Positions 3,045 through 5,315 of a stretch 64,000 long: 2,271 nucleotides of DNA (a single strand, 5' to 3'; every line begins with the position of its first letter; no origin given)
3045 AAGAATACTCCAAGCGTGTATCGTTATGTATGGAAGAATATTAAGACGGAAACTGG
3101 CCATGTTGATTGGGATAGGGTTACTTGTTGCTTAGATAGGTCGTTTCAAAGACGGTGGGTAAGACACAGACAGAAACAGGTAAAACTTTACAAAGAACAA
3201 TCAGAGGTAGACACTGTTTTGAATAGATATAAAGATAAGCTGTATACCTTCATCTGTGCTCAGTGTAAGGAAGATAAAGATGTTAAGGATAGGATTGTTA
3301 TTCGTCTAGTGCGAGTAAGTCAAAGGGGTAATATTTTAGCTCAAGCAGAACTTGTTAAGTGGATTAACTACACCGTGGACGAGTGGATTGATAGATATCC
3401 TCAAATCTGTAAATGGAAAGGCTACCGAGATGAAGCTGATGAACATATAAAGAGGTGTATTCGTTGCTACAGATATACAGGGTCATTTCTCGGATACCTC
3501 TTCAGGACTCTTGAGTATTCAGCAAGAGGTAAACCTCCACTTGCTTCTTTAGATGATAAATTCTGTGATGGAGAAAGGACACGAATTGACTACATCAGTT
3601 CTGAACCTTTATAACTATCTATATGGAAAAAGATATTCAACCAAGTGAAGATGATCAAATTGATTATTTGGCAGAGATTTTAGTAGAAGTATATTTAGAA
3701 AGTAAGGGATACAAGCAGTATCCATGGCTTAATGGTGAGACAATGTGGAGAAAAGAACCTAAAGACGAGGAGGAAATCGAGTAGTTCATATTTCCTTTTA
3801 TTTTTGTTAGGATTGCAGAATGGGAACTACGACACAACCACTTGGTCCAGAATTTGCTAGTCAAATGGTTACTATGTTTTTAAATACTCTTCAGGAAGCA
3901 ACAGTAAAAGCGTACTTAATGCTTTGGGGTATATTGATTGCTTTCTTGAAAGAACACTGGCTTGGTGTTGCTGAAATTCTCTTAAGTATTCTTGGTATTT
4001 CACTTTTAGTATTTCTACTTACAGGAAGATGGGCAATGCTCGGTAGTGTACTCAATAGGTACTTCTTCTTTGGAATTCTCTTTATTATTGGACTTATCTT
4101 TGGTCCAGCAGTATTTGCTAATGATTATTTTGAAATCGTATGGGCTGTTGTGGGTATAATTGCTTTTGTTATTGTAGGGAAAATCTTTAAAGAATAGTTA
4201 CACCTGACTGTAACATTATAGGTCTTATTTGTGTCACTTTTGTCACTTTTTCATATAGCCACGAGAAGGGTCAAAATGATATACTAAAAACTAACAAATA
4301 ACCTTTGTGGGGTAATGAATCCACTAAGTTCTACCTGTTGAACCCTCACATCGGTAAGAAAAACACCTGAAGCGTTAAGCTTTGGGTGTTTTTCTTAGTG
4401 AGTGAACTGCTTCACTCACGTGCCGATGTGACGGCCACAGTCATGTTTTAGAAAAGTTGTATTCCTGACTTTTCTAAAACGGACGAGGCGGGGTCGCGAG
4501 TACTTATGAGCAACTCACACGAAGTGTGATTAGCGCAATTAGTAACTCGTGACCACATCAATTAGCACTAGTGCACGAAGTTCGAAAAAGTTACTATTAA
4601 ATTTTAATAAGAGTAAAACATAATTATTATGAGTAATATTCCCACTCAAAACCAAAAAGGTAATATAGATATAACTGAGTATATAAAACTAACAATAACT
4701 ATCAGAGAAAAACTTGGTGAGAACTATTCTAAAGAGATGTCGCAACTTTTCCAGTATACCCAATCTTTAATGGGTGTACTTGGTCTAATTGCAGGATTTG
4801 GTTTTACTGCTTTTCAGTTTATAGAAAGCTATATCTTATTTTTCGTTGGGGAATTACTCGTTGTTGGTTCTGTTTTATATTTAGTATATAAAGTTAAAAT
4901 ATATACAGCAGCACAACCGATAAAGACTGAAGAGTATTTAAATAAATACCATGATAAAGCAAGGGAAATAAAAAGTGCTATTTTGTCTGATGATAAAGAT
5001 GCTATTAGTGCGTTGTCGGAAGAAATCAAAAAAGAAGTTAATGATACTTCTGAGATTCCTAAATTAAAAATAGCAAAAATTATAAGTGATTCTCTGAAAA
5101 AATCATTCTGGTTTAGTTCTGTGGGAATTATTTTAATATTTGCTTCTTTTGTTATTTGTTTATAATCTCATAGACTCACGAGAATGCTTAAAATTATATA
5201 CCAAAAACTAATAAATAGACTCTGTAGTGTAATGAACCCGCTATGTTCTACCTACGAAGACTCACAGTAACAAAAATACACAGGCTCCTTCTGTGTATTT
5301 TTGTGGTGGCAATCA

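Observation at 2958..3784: Cys/Trp/Arg-rich 218-aa protein and 53-aa acidic ORF immediately downstream of the CBASS effector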

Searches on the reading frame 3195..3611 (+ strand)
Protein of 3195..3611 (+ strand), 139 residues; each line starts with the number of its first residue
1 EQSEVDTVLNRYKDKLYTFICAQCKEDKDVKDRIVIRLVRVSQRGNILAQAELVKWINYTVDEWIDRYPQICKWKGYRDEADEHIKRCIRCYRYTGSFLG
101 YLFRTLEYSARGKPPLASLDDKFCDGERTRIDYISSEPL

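Call 57: search_solved_structures(query=A2, max_evalue=10, show_alignments=3)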
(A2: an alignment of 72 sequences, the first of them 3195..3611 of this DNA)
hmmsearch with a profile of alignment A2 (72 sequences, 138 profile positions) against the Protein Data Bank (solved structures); distinct sequences matched with E-value up to 10: 3.
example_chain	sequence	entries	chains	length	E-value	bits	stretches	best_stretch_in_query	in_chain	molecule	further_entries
8fkp_SZ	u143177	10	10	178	0.061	16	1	43-94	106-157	Nucleolar protein 16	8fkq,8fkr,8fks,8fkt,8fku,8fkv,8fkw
5cwl_A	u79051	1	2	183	0.65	12.7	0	23-58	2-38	Designed helical repeat protein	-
6fop_A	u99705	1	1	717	1.2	11.9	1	43-69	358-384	Glycoside hydrolase family 81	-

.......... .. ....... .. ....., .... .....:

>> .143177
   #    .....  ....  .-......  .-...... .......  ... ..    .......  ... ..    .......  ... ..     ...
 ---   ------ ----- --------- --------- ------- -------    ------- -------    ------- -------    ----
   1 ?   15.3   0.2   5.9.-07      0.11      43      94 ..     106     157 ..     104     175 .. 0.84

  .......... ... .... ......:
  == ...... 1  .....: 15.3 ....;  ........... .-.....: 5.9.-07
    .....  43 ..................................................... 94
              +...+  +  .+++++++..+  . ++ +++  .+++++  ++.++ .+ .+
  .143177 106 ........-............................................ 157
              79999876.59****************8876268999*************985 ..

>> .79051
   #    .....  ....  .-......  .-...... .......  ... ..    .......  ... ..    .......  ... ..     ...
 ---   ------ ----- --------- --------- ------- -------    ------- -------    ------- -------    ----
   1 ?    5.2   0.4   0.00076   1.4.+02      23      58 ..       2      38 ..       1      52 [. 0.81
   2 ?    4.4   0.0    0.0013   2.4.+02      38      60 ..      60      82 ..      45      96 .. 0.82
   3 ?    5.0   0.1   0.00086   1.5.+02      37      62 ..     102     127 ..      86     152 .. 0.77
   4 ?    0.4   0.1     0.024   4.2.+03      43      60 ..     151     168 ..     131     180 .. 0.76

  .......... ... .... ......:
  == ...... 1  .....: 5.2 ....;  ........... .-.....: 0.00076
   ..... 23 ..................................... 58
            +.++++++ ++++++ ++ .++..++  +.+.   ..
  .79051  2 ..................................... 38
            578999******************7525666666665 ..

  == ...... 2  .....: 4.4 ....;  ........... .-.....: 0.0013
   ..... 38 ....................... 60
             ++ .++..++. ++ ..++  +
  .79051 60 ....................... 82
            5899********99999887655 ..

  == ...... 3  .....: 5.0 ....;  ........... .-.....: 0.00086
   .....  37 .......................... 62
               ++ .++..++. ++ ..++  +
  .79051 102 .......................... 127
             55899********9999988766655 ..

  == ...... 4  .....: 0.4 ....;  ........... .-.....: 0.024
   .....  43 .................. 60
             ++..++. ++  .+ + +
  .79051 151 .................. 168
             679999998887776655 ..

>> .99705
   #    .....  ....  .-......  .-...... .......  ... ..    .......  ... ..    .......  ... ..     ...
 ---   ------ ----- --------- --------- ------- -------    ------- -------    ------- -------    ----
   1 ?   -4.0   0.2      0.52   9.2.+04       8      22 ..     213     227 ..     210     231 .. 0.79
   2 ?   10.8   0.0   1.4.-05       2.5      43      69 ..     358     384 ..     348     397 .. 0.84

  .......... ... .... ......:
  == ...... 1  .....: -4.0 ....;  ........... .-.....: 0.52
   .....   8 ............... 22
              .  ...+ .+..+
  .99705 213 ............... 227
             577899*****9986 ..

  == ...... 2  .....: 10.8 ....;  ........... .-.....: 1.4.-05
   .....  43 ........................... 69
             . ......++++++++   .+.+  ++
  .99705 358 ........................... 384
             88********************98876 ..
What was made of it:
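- On Sigma-70 family sigma factors: A PDB profile search is negative (call 57).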

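Call 58: search_protein_families(library=pfam, alignment_id=A2, max_evalue=10)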
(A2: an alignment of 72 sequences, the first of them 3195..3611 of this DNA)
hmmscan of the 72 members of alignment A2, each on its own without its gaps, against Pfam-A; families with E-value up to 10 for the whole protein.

A. member 1, window:3195-3611:+ (139 aa): 0 families

B. families by the number of members that match (of 72 scanned): 58 families (the first 25 are shown)
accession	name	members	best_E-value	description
PF18932.5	DUF5681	2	0.012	Family of unknown function (DUF5681)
PF11932.13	DUF3450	2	0.019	Protein of unknown function (DUF3450)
PF08158.18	SDA1_HEAT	2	0.032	SDA1, HEAT repeat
PF04542.20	Sigma70_r2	2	0.071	Sigma-70 region 2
PF16727.10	REV1_C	2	0.077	DNA repair protein REV1 C-terminal domain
PF09684.15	Tail_P2_I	2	0.098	Phage tail protein (Tail_P2_I)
PF16729.10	DUF5067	1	0.0035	Domain of unknown function (DUF5067)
PF09170.16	STN1_2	1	0.004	CST, complex subunit STN1, C terminal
PF22094.2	CED4_WHD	1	0.0044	CED4, winged-helix domain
PF01442.23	Apolipoprotein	1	0.0064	Apolipoprotein A1/A4/E domain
PF14083.11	PGDYG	1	0.0074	PGDYG protein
PF05852.16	DUF848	1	0.01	Gammaherpesvirus protein of unknown function (DUF848)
PF14101.11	DUF4275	1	0.011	Domain of unknown function (DUF4275)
PF25571.1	TPR_CCP1_N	1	0.011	CCP1-like, N-terminal TPR repeats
PF10020.14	DUF2262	1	0.012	Uncharacterized protein conserved in bacteria (DUF2262)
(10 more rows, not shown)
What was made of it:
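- On Sigma-70 family sigma factors: Pfam Sigma70_r2 appears in 2 of 72 members at E about 0.07 (call 58).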

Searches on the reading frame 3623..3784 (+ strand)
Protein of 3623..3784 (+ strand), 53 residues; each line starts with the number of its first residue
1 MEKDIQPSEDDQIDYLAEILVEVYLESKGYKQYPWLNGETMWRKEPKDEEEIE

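Call 3: search_protein_families(library=pfam, proteins=[window:3623-3784:+], max_evalue=1)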
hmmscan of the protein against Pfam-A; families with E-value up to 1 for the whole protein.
window:3623-3784:+ (53 aa): 0 families

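Call 4: search_protein_families(library=padloc, proteins=[window:3623-3784:+], max_evalue=1)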
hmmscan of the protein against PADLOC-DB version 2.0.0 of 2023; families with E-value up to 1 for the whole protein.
window:3623-3784:+ (53 aa): 0 families

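Call 6: search_protein_families(library=phrogs, proteins=[window:3623-3784:+], max_evalue=1)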
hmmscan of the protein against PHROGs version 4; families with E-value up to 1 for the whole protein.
window:3623-3784:+ (53 aa): 1 family
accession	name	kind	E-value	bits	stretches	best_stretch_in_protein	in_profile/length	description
phrog_12205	-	unknown function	0.076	14.2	1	5-22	15-32/42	-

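Call 7: search_protein_families(library=ncbifam, proteins=[window:3623-3784:+], max_evalue=1)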
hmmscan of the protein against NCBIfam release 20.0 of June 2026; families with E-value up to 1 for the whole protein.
window:3623-3784:+ (53 aa): 1 family
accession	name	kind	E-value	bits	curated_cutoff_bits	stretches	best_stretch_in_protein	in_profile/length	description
NF000404.1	vanR-D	exception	0.11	12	500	1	15-40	13-37/232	vancomycin resistance response regulator transcription factor VanR-D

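Call 71: search_protein_families(library=padloc, proteins=[window:3623-3784:+], max_evalue=0.01)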
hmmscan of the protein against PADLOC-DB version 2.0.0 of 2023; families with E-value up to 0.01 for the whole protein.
window:3623-3784:+ (53 aa): 0 families

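Call 76: find_homologous_proteins(query=window:3623-3781:+, max_evalue=0.01)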
Query window:3623-3781:+ (53 aa): 8 proteins with E <= 0.01 among 8 candidates.
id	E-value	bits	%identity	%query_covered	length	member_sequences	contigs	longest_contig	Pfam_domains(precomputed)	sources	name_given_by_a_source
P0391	1.9e-22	95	96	87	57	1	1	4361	-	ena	-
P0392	1.4e-21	92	91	87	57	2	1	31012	-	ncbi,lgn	-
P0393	2.0e-21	92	93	87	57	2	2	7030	-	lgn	-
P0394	7.6e-18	81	90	77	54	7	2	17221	-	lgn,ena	-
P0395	3.3e-14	69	80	75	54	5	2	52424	-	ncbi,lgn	-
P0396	3.6e-13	66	70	85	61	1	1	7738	-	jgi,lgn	jgi:hypothetical protein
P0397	8.9e-13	65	100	62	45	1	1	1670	-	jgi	jgi:hypothetical protein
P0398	2.1e-10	57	61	83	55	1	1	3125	-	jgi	jgi:hypothetical protein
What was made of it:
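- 3623..3784 (+): 53-aa acidic protein gene. It is lineage-restricted cargo in slot 2. Only 8 clusters exist among 5.8 billion proteins (call 76).
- Checked: It has 8 homolog clusters (call 76).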

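Call 77: find_encoding_contigs(protein=P0395, flank=5000, max_places=2)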
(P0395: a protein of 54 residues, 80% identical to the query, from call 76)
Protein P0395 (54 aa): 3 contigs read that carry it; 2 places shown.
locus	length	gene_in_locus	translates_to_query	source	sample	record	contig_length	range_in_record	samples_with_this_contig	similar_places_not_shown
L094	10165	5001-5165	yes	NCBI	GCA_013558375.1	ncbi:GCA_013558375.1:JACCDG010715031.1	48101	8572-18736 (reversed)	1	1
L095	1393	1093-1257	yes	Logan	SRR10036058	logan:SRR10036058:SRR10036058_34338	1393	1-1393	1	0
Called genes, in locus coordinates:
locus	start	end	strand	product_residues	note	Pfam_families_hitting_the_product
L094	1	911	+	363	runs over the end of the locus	PF02655:ATP-grasp_3 (weak)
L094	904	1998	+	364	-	-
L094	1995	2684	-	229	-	PF00535:Glycos_transf_2, PF13641:Glyco_tranf_2_3 (weak)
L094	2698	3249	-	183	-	PF09335:VTT_dom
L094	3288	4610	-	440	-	PF00239:Resolvase, PF07508:Recombinase, PF13408:Zn_ribbon_recom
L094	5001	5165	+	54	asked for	-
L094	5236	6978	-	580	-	PF00239:Resolvase, PF07508:Recombinase (faint), PF13408:Zn_ribbon_recom (weak)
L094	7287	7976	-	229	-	-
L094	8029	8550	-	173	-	-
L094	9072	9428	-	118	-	-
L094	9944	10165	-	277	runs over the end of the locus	PF02899:Phage_int_SAM_1 (weak), PF13495:Phage_int_SAM_4, PF00589:Phage_integrase, PF22823:MrpR_C_cat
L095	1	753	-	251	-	?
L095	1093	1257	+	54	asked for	-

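Call 78: find_encoding_contigs(protein=P0396, flank=5000, max_places=2)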
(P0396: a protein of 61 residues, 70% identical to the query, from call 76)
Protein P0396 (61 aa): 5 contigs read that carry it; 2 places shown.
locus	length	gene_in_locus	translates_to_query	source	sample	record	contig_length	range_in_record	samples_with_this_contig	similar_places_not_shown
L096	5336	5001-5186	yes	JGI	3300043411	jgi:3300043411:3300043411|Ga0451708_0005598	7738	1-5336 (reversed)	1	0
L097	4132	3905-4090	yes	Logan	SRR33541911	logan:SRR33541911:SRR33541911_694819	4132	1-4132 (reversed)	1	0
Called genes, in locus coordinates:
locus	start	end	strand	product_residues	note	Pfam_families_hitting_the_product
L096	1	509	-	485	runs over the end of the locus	-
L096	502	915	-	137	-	-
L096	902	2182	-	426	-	PF01555:N6_N4_Mtase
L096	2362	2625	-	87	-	-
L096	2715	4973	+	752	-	-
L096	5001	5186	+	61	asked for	-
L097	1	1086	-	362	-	?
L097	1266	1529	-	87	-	-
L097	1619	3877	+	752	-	-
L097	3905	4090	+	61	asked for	-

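Call 79: find_encoding_contigs(protein=P0398, flank=5000, max_places=2)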
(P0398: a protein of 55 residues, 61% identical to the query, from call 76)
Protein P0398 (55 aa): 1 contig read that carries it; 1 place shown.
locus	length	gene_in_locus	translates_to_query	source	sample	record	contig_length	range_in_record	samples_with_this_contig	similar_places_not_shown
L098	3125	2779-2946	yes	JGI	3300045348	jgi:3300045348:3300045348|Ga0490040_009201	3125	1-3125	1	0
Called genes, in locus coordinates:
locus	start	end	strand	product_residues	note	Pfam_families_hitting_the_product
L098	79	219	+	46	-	-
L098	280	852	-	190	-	-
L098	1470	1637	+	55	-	-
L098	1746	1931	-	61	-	-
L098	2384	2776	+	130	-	-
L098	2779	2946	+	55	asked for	-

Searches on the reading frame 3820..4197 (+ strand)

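Call 3: search_protein_families(library=pfam, proteins=[window:3820-4197:+], max_evalue=1)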
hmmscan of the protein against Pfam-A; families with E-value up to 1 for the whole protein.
window:3820-4197:+ (125 aa): 0 families

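Call 4: search_protein_families(library=padloc, proteins=[window:3820-4197:+], max_evalue=1)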
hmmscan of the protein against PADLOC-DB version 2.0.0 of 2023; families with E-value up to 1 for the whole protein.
window:3820-4197:+ (125 aa): 0 families

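Call 6: search_protein_families(library=phrogs, proteins=[window:3820-4197:+], max_evalue=1)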
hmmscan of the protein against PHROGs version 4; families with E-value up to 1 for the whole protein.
window:3820-4197:+ (125 aa): 0 families

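Call 7: search_protein_families(library=ncbifam, proteins=[window:3820-4197:+], max_evalue=1)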
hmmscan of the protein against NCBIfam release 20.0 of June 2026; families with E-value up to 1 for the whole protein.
window:3820-4197:+ (125 aa): 1 family
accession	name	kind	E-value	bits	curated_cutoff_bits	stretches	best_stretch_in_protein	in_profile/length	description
NF007793.0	PRK10490.1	equivalog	0.64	7.9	1123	1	17-96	416-493/895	two-component system sensor histidine kinase KdpD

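Call 71: search_protein_families(library=padloc, proteins=[window:3820-4197:+], max_evalue=0.01)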
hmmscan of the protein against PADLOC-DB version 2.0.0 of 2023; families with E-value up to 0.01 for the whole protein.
window:3820-4197:+ (125 aa): 0 families

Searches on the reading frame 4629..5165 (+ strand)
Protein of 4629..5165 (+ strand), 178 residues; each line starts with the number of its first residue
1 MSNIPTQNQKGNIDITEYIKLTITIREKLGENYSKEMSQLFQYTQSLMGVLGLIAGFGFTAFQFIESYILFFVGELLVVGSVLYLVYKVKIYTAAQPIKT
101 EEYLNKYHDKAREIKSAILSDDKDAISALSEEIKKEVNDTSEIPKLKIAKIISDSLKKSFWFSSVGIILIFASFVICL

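Call 3: search_protein_families(library=pfam, proteins=[window:4629-5165:+], max_evalue=1)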
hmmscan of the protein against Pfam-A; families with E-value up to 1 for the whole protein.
window:4629-5165:+ (178 aa): 3 families
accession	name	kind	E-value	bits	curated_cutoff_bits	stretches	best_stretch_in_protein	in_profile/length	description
PF17931.6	TetR_C_23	-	0.055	14.1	29.1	1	115-168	33-83/127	Tetracyclin repressor-like, C-terminal domain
PF07579.16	DUF1548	-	0.064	14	22.7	1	98-169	56-127/135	Domain of Unknown Function (DUF1548)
PF20990.2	DUF2207_C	-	0.17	12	33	0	27-93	124-193/247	Predicted membrane protein (DUF2207) C-terminal domain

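Call 4: search_protein_families(library=padloc, proteins=[window:4629-5165:+], max_evalue=1)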
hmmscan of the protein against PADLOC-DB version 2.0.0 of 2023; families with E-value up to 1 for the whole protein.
window:4629-5165:+ (178 aa): 0 families

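Call 6: search_protein_families(library=phrogs, proteins=[window:4629-5165:+], max_evalue=1)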
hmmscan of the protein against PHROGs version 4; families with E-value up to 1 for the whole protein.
window:4629-5165:+ (178 aa): 1 family
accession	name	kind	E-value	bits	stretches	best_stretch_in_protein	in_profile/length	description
phrog_18891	-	tail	0.036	12.9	1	15-59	211-258/1191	tail length tape measure protein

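Call 7: search_protein_families(library=ncbifam, proteins=[window:4629-5165:+], max_evalue=1)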
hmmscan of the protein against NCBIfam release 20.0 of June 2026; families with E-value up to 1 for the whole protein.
window:4629-5165:+ (178 aa): 2 families
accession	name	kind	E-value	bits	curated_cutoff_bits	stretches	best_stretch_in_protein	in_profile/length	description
NF047685.1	TeichurnBiosyTuaF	equivalog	0.013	15.3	340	1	65-139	12-92/225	teichuronic acid biosynthesis protein TuaF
NF004088.0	PRK05590.1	equivalog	0.055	13.8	140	1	85-159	5-78/166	hypothetical protein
